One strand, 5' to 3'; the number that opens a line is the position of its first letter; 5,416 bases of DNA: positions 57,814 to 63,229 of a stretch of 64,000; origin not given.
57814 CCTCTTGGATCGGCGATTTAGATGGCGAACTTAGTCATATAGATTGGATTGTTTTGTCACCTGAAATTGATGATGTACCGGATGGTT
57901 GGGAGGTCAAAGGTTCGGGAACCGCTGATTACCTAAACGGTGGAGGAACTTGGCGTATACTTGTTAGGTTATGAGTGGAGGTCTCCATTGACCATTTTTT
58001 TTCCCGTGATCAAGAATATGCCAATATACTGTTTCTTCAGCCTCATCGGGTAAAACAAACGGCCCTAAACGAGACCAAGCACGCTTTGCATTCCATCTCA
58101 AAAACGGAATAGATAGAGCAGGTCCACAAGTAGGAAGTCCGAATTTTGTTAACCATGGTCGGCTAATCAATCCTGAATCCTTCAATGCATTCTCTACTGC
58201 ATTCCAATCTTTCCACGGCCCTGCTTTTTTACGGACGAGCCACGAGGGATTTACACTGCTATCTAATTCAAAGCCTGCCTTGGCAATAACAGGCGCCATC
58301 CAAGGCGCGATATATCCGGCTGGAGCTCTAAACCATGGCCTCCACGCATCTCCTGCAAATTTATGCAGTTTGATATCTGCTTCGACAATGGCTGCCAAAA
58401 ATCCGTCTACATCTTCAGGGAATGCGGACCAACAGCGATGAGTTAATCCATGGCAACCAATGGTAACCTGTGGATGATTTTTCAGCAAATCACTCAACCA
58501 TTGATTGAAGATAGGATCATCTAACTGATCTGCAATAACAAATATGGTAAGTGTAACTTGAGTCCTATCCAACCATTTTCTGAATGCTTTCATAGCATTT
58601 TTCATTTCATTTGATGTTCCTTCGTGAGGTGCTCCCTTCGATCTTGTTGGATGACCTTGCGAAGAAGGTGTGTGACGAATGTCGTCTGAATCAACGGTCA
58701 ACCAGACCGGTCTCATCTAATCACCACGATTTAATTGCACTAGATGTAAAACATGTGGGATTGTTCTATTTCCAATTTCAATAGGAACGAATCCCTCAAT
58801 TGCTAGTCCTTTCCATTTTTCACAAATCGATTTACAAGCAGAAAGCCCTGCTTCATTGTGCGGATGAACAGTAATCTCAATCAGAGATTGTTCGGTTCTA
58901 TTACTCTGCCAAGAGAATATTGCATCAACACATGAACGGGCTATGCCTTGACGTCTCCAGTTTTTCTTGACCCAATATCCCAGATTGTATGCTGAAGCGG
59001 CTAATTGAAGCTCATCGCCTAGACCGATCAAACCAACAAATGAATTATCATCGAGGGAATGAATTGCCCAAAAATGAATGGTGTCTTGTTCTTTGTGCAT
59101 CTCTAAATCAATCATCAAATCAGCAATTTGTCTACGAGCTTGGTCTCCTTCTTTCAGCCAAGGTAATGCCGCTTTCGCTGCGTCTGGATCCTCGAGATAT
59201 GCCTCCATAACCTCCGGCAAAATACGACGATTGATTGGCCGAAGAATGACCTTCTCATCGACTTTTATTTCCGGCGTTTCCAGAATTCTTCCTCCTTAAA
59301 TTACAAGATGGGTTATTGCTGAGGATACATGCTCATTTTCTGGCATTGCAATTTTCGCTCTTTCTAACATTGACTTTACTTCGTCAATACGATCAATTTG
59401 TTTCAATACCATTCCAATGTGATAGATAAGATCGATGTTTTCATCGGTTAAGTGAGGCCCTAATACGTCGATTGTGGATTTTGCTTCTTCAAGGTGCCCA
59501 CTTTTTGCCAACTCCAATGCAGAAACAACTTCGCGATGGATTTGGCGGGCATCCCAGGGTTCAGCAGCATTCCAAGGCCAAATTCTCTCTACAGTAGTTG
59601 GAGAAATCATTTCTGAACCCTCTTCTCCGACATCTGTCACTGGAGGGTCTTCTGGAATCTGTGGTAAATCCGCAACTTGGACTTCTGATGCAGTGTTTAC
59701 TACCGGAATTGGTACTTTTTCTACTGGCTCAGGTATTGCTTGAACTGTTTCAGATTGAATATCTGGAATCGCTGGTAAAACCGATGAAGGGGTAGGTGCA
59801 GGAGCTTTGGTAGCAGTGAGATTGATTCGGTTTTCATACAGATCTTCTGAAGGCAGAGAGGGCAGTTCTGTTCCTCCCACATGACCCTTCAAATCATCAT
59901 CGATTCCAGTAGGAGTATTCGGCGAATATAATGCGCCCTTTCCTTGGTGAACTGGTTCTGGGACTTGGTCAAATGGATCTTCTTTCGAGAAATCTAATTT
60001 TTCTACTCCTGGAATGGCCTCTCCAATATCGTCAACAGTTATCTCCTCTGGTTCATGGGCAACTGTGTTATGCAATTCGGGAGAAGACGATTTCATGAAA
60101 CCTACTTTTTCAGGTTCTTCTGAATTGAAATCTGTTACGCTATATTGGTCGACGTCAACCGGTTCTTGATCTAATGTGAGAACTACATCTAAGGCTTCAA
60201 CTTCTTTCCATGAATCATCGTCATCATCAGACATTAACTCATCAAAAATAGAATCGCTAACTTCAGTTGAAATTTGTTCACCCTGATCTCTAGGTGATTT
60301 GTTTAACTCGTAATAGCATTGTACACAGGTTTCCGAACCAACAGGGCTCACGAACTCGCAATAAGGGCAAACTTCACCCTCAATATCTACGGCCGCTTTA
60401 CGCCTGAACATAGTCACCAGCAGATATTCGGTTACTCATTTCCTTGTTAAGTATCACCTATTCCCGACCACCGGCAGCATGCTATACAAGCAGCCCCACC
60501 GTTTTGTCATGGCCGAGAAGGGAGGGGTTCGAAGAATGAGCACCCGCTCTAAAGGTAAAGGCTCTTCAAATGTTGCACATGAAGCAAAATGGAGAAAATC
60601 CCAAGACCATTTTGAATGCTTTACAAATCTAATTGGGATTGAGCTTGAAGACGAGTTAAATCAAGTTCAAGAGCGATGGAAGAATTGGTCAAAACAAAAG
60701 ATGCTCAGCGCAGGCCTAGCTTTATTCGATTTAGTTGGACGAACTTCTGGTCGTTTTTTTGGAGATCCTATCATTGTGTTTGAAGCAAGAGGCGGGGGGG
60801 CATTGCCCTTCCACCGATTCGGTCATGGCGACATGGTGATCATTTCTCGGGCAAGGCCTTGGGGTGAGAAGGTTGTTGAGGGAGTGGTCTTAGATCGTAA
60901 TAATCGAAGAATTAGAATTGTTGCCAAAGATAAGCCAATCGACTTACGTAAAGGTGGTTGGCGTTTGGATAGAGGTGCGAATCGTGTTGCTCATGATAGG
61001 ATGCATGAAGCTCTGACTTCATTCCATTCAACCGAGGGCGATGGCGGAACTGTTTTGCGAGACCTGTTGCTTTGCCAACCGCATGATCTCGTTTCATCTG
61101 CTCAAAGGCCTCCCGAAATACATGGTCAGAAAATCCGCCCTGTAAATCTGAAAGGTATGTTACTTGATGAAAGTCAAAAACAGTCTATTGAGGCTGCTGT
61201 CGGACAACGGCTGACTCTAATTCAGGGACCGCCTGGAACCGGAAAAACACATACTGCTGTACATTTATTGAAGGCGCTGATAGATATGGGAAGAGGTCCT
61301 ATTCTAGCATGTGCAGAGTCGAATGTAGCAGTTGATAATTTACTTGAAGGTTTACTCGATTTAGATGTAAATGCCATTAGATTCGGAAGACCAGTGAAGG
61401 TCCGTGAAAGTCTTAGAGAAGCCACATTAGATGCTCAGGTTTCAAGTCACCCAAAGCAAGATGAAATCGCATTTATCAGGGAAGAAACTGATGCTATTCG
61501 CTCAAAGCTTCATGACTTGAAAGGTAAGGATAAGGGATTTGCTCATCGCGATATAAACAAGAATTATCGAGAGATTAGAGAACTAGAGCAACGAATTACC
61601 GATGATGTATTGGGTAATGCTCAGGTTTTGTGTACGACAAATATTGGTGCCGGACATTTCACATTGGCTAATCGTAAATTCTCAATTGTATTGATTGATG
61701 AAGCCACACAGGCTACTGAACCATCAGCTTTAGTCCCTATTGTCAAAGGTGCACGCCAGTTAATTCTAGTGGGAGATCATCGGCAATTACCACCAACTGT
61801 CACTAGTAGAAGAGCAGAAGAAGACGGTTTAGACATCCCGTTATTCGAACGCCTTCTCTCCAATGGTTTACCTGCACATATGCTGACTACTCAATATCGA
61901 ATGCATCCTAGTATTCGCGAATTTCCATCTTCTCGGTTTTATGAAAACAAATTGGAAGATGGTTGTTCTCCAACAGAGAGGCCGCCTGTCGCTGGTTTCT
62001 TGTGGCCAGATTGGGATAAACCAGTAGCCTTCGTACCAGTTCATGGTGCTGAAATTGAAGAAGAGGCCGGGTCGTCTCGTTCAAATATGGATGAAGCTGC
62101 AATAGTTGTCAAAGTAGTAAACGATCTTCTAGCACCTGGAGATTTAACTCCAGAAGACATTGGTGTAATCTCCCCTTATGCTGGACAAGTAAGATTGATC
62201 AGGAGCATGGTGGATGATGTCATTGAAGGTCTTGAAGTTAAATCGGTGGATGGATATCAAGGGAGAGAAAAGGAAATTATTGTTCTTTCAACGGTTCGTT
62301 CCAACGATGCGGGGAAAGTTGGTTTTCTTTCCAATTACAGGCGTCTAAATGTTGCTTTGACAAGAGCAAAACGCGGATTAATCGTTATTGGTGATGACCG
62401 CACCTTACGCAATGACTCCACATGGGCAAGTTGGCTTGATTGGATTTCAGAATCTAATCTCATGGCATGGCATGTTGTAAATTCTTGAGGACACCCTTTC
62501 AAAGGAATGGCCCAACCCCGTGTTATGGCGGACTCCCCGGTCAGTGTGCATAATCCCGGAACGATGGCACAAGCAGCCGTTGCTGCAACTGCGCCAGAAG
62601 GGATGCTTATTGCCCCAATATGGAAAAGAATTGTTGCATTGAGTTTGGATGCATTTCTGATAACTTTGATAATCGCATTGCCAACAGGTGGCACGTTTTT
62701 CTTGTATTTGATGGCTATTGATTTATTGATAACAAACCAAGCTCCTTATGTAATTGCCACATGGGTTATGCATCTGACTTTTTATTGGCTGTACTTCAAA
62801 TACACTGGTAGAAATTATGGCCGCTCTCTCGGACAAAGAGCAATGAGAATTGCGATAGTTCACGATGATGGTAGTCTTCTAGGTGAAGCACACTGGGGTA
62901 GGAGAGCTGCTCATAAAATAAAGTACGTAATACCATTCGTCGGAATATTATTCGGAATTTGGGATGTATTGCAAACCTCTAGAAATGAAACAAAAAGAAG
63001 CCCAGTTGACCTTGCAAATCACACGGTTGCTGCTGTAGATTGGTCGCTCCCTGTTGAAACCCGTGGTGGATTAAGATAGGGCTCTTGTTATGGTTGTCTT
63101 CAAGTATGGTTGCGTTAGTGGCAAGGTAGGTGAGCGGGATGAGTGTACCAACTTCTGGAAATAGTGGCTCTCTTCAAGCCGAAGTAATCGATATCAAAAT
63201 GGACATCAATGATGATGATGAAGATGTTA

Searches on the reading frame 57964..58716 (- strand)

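Call 96: search_protein_families(library=pfam, proteins=[window:57964-58716:-], max_evalue=0.001)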
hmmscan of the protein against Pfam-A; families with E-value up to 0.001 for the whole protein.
window:57964-58716:- (250 aa): 1 family
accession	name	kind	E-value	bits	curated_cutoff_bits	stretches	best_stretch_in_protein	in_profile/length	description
PF01522.26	Polysacc_deac_1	-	3.9e-05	24.1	23.1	1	40-150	19-122/124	Polysaccharide deacetylase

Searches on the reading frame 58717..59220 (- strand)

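Call 96: search_protein_families(library=pfam, proteins=[window:58717-59220:-], max_evalue=0.001)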
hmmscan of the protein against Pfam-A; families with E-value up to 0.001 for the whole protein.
window:58717-59220:- (167 aa): 3 families
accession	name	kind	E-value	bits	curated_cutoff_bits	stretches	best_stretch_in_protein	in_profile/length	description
PF13302.13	Acetyltransf_3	-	1.7e-11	45.4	25.4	1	7-127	17-130/138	Acetyltransferase (GNAT) domain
PF00583.31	Acetyltransf_1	-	2.3e-06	28.3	20.7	1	39-124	25-106/116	Acetyltransferase (GNAT) family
PF13508.13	Acetyltransf_7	-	0.00033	21.4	27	1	57-110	10-59/84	Acetyltransferase (GNAT) domain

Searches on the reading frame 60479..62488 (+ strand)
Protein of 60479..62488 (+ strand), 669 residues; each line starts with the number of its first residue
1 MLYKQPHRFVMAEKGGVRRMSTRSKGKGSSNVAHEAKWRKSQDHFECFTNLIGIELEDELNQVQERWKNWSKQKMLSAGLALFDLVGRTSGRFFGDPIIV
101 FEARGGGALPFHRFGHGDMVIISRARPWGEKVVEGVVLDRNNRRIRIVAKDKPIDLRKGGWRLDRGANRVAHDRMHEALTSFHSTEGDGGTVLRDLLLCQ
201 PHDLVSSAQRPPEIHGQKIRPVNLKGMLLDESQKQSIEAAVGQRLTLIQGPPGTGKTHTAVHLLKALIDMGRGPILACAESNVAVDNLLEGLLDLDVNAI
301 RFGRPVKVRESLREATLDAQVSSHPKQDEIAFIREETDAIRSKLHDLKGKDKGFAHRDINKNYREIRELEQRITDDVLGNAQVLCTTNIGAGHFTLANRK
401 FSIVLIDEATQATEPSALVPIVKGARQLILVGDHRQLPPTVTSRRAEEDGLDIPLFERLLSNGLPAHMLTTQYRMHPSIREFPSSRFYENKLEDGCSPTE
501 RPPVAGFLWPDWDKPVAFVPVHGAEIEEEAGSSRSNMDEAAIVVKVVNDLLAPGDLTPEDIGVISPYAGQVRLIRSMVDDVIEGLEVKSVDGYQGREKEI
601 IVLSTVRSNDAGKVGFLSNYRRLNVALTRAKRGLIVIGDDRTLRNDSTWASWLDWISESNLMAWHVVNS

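Call 96: search_protein_families(library=pfam, proteins=[window:60479-62488:+], max_evalue=0.001)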
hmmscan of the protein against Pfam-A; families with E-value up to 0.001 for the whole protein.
window:60479-62488:+ (669 aa): 9 families
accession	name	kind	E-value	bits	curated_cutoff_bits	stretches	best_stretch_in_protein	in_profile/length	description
PF13087.12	AAA_12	-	1.5e-62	211.1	27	1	452-640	2-194/195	AAA domain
PF13086.12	AAA_11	-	1.5e-56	192.5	27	1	229-444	2-257/257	AAA domain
PF13245.12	AAA_19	-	3.3e-12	47.2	25.1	1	233-440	1-132/134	AAA domain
PF13604.12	AAA_30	-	5.5e-12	46.2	27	1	229-291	2-65/191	AAA domain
PF21138.3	SMUBP-2_HCS1_1B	-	3.3e-06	27.4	27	1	51-148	7-108/129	Helicase SMUBP-2/HCS1, 1B domain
PF01443.25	Viral_helicase1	-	1.3e-05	25.6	21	0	398-442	54-102/228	Viral superfamily 1 RNA helicase core domain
PF09848.15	SLFN-g3_helicase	-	0.00016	21.5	24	0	245-293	3-51/354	Schlafen group 3, DNA/RNA helicase domain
PF00580.27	UvrD-helicase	-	0.00031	21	23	0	230-276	2-49/271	UvrD/REP helicase N-terminal domain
PF20720.3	nSTAND3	-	0.00058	20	27.2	0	235-274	9-48/155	Novel STAND NTPase 3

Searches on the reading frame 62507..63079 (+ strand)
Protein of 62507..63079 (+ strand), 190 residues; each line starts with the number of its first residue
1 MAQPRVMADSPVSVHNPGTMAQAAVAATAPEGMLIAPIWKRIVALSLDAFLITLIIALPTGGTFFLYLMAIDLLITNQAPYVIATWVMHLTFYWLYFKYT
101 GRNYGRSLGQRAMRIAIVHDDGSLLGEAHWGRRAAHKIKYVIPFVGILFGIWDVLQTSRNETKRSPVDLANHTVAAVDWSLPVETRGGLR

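Call 96: search_protein_families(library=pfam, proteins=[window:62507-63079:+], max_evalue=0.001)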
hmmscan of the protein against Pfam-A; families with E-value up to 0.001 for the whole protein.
window:62507-63079:+ (190 aa): 1 family
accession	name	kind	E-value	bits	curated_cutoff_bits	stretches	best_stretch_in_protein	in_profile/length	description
PF06271.18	RDD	-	3.8e-14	53.6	24.1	1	36-170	2-135/137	RDD family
